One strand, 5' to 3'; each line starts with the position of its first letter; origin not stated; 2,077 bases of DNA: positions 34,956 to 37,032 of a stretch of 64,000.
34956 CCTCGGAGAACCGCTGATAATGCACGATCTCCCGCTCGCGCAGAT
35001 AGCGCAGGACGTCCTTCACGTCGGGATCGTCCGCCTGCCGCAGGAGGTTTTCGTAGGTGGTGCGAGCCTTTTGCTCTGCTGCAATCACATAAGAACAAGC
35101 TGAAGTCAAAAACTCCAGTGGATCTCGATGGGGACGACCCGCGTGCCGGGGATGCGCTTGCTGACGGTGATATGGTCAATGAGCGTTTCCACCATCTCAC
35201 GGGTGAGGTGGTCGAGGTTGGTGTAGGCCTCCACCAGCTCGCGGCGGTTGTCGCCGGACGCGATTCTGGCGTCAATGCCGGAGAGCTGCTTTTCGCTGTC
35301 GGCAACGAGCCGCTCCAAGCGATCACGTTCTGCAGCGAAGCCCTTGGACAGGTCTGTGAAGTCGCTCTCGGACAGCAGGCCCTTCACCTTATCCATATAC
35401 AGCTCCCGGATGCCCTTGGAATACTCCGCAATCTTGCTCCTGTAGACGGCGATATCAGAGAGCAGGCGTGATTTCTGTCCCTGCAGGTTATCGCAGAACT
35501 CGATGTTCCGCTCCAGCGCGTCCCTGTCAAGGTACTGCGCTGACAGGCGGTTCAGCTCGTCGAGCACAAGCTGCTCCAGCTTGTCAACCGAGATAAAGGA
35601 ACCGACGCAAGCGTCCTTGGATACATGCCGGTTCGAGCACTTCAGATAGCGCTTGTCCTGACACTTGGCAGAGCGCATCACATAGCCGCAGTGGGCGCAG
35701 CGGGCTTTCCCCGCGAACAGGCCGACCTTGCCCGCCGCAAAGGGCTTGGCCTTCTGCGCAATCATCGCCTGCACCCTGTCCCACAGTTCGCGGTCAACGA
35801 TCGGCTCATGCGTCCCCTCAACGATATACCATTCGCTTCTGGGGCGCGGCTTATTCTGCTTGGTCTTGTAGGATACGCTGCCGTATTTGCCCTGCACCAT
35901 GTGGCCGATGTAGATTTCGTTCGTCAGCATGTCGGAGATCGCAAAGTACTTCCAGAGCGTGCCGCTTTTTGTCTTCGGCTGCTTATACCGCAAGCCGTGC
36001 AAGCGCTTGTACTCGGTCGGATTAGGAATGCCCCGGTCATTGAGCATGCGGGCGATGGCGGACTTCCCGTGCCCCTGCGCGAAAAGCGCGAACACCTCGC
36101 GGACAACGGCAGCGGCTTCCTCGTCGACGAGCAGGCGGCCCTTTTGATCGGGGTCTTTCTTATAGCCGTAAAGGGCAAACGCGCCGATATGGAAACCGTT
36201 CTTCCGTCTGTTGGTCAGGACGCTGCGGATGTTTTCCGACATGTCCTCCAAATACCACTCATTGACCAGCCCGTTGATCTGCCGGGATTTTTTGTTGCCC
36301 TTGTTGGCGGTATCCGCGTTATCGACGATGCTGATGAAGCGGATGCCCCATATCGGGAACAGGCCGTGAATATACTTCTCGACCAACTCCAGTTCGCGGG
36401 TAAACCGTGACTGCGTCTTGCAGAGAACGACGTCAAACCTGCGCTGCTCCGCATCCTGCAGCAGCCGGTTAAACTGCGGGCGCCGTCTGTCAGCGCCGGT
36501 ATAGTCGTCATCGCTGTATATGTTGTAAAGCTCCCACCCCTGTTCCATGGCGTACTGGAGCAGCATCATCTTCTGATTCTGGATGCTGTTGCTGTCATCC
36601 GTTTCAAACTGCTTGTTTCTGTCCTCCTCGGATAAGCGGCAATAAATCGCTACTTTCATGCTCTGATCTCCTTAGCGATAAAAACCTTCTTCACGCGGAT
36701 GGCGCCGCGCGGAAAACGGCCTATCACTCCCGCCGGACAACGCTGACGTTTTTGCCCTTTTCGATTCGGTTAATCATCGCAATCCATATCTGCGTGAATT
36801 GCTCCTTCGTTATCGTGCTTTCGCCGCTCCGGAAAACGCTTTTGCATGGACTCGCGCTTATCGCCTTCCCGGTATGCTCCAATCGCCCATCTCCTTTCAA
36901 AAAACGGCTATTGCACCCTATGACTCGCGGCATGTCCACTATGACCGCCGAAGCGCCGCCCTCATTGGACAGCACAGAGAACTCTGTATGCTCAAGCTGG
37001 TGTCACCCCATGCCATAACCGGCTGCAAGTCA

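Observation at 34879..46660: Spore-coat gene cotJC is split by an 11.2-kb element and is restored exactly by deletion across an 8-bp repeat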

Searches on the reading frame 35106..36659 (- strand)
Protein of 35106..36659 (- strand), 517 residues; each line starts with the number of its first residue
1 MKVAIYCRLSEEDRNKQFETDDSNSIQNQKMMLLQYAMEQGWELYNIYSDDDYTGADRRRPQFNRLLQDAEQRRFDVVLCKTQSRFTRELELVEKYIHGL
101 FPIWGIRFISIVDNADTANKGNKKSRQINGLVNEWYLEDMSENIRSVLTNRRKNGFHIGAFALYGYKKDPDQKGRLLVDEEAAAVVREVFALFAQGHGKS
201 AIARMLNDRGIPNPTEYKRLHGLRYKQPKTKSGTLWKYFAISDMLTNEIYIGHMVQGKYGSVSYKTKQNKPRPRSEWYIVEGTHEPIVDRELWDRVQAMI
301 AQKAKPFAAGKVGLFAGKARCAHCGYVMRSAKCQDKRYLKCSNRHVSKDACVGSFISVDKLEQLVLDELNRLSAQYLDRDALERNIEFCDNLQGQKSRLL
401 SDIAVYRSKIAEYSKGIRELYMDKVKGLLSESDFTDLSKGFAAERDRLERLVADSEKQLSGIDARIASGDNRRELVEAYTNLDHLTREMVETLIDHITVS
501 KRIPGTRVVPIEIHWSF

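Call 7: search_protein_families(library=pfam, proteins=[window:35106-36659:-], max_evalue=0.001)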
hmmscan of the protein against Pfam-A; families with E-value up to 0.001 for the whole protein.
window:35106-36659:- (517 aa): 5 families
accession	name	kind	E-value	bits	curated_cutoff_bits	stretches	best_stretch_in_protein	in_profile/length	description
PF07508.19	Recombinase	-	4.4e-28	97.9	21.1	1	180-302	1-101/102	Recombinase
PF00239.26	Resolvase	-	9.5e-23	81.3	23.3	1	3-155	1-143/145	Resolvase, N terminal domain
PF13408.12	Zn_ribbon_recom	-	1.1e-11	45.3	25.3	1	314-370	1-58/58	Recombinase zinc beta ribbon domain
PF14287.11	DUF4368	-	1.3e-08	35.3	25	1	474-517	17-62/67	Domain of unknown function (DUF4368)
PF16888.10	YwqH-like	-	0.00058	20.6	33.7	0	393-495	2-95/123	YwqH-like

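Call 8: search_protein_families(library=ncbifam, proteins=[window:35106-36659:-], max_evalue=0.001)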
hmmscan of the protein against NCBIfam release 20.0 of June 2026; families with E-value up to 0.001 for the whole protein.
window:35106-36659:- (517 aa): 6 families
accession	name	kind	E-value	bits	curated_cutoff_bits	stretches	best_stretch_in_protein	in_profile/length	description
NF047343.1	SCCmet_CcrB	equivalog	4.1e-37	128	900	1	2-372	8-363/542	cassette chromosome recombinase CcrB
NF041201.1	recomb_XisF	equivalog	1.3e-27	96.9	375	1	6-375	4-359/465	fdxN element excision recombinase XisF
NF047347.1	SCCmet_CcrC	equivalog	1.1e-26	93.4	900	1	2-422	4-422/558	cassette chromosome recombinase CcrC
NF047344.1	SCCmet_CcrA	equivalog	2.4e-14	53.3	700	1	20-208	12-196/442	cassette chromosome recombinase CcrA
NF033518.0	transpos_IS607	equivalog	2.9e-07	30.2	110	1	2-95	55-140/187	IS607 family transposase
NF049883.1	resolv_YneB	equivalog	8.4e-06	25.4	175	1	2-89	1-81/211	YneB family resolvase-like protein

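Call 20: find_encoding_contigs(protein=window:35106-36659:-, flank=10000, max_places=10)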
Protein window:35106-36659:- (517 aa): no gene with exactly this product is on record in the collection.

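Call 28: find_related_loci(query=window:35106-36659:-, collection=genome_contigs, flank=10000)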
Query window:35106-36659:- (517 aa) in genome_contigs; peptide patterns used: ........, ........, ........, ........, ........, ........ (x = any residue, [..] = any of these).
599 stretches matched a pattern (row limit reached: there are more); 549 encode a relative of the query (tblastn E <= 1e-3); the best 80 are kept; 80 distinct loci.
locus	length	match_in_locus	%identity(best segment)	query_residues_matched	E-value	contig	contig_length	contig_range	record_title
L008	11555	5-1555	86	1-517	0e+0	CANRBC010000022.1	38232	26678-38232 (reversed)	MAG: uncultured Clostridia bacterium isolate Lapin-030__bin20 genome assembly, contig: Lapin-030__NODE_1545_length_38232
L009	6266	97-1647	85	1-517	0e+0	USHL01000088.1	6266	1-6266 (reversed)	uncultured Ruminococcaceae bacterium isolate UMGS1722 genome assembly, contig: NODE_8989_length_6266_cov_3.670906, whole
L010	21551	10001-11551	85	1-517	0e+0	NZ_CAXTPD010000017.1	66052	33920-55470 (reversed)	Lacrimispora indolis SR3 isolate CC00457 CC00457_17_NODE_17_length_66052_cov_122.579811, whole genome shotgun sequence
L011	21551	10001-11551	84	1-517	0e+0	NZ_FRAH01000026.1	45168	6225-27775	Anaerotignum lactatifermentans DSM 14214, whole genome shotgun sequence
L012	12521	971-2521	84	1-517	0e+0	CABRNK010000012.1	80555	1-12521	MAG TPA_asm: uncultured Ruminococcaceae bacterium isolate MGYG-HGUT-01760 genome assembly, contig: GUT_GENOME107124_12,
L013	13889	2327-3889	83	1-517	0e+0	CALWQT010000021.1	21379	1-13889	MAG: uncultured Lachnospiraceae bacterium isolate BRZ_GA__bin76 genome assembly, contig: BRZ_GA__NODE_3564_length_21379_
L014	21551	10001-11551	84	1-517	0e+0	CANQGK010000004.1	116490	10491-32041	MAG: uncultured Clostridia bacterium isolate Lapin-032__bin13 genome assembly, contig: Lapin-032__NODE_268_length_116490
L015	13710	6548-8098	84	1-517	0e+0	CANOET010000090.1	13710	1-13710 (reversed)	MAG TPA_asm: uncultured Eubacterium sp. isolate SRR19759455_bin.86_metawrap_v1.3_MAG genome assembly, contig: NODE.6370_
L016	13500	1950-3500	83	1-517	0e+0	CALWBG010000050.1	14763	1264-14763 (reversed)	MAG: uncultured Roseburia sp. isolate BRZ_HM__bin25 genome assembly, contig: BRZ_HM__NODE_3850_length_14763_cov_4.291094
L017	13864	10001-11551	84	1-517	0e+0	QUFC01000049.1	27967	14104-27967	Lachnospiraceae bacterium AM48-27BH AM48-27BH.Scaf49, whole genome shotgun sequence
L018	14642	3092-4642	84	1-517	0e+0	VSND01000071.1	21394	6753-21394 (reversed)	MAG: Lachnospiraceae bacterium isolate S9779_S26_bin.31 S9779_S26_S9779_S26_bin.31_contig_71, whole genome shotgun seque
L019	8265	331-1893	83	1-517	0e+0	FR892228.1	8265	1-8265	Ruminococcus sp. CAG:382 genomic scaffold, scf266, whole genome shotgun sequence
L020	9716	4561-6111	85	1-517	0e+0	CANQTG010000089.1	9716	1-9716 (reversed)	MAG: uncultured Lachnospiraceae bacterium isolate Lapin-023__bin73 genome assembly, contig: Lapin-023__NODE_8947_length_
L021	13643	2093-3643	83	1-517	0e+0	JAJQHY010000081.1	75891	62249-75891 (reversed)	MAG: Lachnospiraceae bacterium isolate U.6_8 NODE_49_length_75891_cov_13.542460, whole genome shotgun sequence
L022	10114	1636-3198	84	1-517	0e+0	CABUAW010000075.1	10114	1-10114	MAG TPA_asm: uncultured Lachnospiraceae bacterium isolate MGYG-HGUT-03828 genome assembly, contig: GUT_GENOME244875_75,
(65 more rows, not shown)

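Call 67: search_solved_structures(query=window:35106-36659:-, max_evalue=0.001)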
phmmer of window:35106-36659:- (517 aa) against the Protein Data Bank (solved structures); distinct sequences matched with E-value up to 0.001: 8.
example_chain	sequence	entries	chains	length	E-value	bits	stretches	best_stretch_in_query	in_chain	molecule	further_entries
2mhc_A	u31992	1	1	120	2.3e-13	53.1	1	4-118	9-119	TnpX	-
9dxd_A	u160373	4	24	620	1.6e-12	50.2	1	5-373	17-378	Resolvase homolog YokA,SPbeta prophage-derived uncharacterized protein YotN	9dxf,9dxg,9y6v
9dxh_A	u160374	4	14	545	1.7e-12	50.2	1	5-373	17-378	Resolvase homolog YokA | Site-specific recombinase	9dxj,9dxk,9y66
3bvp_A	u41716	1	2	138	5.5e-12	48.5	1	2-135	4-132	TP901-1 Integrase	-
9iu2_A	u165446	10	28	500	2.3e-09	39.8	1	20-325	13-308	Integrase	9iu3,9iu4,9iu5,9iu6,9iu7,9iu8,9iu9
3g13_A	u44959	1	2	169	1e-06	31.1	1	2-159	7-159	Putative conjugative transposon recombinase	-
6dnw_A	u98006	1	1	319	0.00018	23.7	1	280-383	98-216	Putative integrase [Bacteriophage A118]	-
4kis_A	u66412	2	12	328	0.00018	23.7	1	280-383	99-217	Putative integrase [Bacteriophage A118] | A118 serine integrase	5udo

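Call 70: search_protein_families(library=phrogs, proteins=[window:35106-36659:-], max_evalue=0.01)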
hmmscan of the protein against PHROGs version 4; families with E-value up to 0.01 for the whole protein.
window:35106-36659:- (517 aa): 4 families
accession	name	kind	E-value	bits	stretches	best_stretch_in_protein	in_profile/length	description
phrog_95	-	integration and excision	5.5e-104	350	1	1-516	88-574/651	integrase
phrog_125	-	DNA, RNA and nucleotide metabolism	3.3e-25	90.1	1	1-303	20-251/254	DNA invertase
phrog_6620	-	integration and excision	1.3e-05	25.8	1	2-95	57-141/201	transposase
phrog_7701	-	DNA, RNA and nucleotide metabolism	0.0014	19.9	0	164-198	6-37/137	DNA invertase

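Call 71: search_dna_similar(query=window:35106-36659:-, collection=phages, mode=protein, max_rows=10)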
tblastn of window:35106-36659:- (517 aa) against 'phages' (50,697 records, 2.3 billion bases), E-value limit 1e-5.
Records with a match: 555; places in all: 670; records where one place covers at least 80% of the query: 162.
Best place of each record, by identity: <60% 555.
By first word of the organism name: Streptococcus 158; Staphylococcus 74; Bacteriophage 71; Bacillus 49; Rhodococcus 39; Paenibacillus 20; Clostridium 15; Lactococcus 12; phage 11; Mycobacterium 7; and 47 more.
By host as written in the record: - 101; Staphylococcus aureus 34; Rhodococcus erythropolis RIA 643 33; Bacillus anthracis 16; Streptococcus suis 11; Paenibacillus larvae 10; Paenibacillus larvae ATCC 9545 9; Brevibacillus laterosporus 7; and 232 more.
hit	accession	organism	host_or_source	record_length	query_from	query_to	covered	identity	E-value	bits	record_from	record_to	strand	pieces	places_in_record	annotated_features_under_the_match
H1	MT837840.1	Bacteriophage sp.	human fecal samples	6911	3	442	85%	41.2%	2e-90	308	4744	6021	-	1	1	record has no annotation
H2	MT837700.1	Bacteriophage sp.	human fecal samples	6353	6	499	96%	34.2%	4e-62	226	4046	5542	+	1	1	record has no annotation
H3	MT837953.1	Bacteriophage sp.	human fecal samples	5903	1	499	97%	33.3%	1e-60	221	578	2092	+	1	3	record has no annotation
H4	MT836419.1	Bacteriophage sp.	human fecal samples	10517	2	516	100%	31.6%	7e-28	234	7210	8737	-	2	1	record has no annotation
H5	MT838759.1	Bacteriophage sp.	human fecal samples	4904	2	517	100%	30.8%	1e-52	198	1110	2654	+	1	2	record has no annotation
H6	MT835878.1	Bacteriophage sp.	human fecal samples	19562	3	517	100%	30.8%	3e-63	229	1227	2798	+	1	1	record has no annotation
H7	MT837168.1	Bacteriophage sp.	human fecal samples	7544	1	501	97%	31.4%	6e-52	196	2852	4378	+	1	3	record has no annotation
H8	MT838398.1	Bacteriophage sp.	human fecal samples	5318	3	502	97%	30.7%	3e-50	191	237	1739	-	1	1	record has no annotation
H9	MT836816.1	Bacteriophage sp.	human fecal samples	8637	3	517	100%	29.6%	2e-44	174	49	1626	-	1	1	record has no annotation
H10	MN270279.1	Streptococcus phage phi-SsuZKB4_rum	Streptococcus suis ZKB4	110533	2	517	100%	28.9%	2e-47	183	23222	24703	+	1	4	site-specific recombinase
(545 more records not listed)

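Call 72: search_dna_similar(query=window:35106-36659:-, collection=plasmids, mode=protein, max_rows=10)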
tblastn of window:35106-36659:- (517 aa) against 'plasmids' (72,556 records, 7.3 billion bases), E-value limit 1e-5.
Records with a match: 335; places in all: 395; records where one place covers at least 80% of the query: 92.
Best place of each record, by identity: 60-80% 1; <60% 334.
By first word of the organism name: Enterococcus 85; Ralstonia 44; Bacillus 22; Sinorhizobium 18; Subdoligranulum 10; Roseomonas 8; Azospirillum 7; Paracoccus 7; Mesorhizobium 7; Clostridium 7; and 65 more.
By predicted mobility (MOB-suite, as given by PLSDB): non-mobilizable 160; mobilizable 92; conjugative 83.
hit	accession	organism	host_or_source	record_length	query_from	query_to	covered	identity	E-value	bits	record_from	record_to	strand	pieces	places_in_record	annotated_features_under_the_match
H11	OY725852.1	Subdoligranulum variabile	-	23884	1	517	100%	69.4%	0e+0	733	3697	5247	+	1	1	record has no annotation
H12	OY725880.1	Subdoligranulum variabile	-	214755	2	517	100%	45.4%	4e-125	410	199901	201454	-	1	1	none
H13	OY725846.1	Subdoligranulum variabile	-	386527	1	517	100%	42.2%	8e-117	386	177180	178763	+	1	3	none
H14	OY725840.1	Subdoligranulum variabile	-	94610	2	499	96%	33.5%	1e-60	223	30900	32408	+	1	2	record has no annotation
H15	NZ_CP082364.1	Bacillus badius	bacterial cell,soil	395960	3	516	99%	31.2%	5e-60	221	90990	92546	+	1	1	recombinase family protein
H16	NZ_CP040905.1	Enterococcus faecium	retail chicken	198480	2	517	100%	30.8%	3e-59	219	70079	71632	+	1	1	tndX: site-specific resolvase TndX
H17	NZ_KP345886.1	Enterococcus faecium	-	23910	2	517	100%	30.6%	3e-58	216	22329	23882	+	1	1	tndX: site-specific resolvase TndX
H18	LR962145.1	Enterococcus faecalis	-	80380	2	517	100%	30.6%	4e-58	216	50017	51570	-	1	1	none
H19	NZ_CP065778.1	Enterococcus faecium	Homo sapiens,Rectal swab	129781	2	517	100%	30.6%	4e-58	216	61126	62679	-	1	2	tndX: site-specific resolvase TndX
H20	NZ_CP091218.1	Enterococcus faecium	Homo sapiens,whole organism,fecal sample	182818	2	517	100%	30.6%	4e-58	216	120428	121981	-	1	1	tndX: site-specific resolvase TndX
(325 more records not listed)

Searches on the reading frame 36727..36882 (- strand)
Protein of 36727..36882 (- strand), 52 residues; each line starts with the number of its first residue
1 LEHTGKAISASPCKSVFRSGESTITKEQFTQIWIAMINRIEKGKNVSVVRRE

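Call 69: search_solved_structures(query=window:36727-36882:-, max_evalue=10, show_alignments=2)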
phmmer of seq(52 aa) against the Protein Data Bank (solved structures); distinct sequences matched with E-value up to 10: 6.
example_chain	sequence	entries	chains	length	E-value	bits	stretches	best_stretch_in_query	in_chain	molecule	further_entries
2ccm_A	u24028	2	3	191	0.0068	19.7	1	20-46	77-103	CALEXCITIN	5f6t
4ndc_A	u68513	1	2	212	0.01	19.2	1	20-46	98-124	Calexcitin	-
4ndb_A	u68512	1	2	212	0.011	19.1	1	21-46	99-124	Calexcitin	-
4ndd_A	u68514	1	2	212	0.011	19.1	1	21-46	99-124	Calexcitin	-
6tjd_A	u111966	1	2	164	0.55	13.8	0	4-13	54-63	Cake4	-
9h91_Q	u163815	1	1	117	1.1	13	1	23-47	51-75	50S ribosomal protein L20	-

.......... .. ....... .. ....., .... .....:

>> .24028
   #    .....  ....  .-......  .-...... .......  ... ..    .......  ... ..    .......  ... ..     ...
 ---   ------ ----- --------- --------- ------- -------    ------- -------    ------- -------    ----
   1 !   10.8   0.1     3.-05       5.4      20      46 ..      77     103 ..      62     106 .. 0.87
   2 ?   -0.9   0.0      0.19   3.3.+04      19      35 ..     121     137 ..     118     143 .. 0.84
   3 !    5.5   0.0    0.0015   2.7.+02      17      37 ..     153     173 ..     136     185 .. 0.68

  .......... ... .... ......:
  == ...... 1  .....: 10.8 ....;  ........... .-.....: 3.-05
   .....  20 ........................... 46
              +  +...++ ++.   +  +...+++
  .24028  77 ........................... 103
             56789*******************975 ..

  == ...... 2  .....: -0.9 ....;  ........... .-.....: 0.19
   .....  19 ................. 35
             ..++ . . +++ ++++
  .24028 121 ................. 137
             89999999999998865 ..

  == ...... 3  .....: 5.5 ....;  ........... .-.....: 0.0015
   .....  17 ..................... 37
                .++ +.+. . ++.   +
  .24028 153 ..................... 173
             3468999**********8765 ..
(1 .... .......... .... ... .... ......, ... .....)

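Call 70: search_protein_families(library=phrogs, proteins=[window:36727-36882:-], max_evalue=0.01)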
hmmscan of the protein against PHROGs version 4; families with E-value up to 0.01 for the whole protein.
seq(52 aa): 0 families
